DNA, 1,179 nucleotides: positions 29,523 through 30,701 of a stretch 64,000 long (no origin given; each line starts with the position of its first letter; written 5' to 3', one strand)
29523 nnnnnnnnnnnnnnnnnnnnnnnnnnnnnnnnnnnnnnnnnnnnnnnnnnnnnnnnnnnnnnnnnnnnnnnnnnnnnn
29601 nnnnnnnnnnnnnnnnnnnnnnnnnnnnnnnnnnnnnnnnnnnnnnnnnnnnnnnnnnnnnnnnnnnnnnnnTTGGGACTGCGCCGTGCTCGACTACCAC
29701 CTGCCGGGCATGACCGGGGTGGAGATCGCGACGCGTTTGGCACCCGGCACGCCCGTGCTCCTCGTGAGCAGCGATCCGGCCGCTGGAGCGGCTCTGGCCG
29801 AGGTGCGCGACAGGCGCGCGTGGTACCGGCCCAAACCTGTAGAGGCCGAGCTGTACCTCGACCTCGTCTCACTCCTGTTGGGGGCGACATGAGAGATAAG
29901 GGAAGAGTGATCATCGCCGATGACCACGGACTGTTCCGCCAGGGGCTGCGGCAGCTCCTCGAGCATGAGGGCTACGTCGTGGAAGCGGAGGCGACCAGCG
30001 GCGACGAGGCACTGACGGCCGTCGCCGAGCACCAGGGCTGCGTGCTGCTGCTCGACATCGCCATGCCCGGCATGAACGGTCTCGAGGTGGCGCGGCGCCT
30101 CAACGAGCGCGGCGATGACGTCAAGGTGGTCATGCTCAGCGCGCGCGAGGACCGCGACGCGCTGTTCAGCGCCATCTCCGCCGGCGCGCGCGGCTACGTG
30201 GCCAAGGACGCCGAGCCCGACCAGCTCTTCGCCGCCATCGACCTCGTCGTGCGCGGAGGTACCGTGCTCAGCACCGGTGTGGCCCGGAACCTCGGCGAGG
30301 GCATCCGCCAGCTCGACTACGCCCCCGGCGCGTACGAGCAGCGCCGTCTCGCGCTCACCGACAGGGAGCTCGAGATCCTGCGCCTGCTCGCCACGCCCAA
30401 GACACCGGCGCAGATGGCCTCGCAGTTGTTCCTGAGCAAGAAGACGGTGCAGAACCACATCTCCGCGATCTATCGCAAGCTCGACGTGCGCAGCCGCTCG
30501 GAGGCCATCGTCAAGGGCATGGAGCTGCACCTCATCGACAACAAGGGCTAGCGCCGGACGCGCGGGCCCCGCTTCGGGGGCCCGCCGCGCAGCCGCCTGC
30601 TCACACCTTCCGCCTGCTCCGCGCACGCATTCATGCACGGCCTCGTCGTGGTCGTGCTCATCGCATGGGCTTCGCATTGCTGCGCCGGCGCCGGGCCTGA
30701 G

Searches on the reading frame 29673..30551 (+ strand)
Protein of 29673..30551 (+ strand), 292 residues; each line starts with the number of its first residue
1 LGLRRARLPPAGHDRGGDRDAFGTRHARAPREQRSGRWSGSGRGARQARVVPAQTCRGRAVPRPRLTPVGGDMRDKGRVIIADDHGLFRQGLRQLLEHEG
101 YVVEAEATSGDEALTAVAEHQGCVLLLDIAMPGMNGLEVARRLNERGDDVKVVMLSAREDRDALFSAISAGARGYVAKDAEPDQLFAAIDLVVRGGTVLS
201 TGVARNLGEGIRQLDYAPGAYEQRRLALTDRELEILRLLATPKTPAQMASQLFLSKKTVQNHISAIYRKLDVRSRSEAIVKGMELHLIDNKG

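Call 57: search_protein_families(library=pfam, proteins=[window:29673-30551:+], max_evalue=0.00001)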
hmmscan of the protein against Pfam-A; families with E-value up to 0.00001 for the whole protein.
window:29673-30551:+ (292 aa): 2 families
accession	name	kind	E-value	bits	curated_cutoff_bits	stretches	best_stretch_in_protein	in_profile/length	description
PF00072.30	Response_reg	-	2.4e-29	102.2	30.2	1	79-189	1-110/111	Response regulator receiver domain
PF00196.25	GerE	-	7.2e-17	61.2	23.5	1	227-280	2-55/57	Bacterial regulatory proteins, luxR family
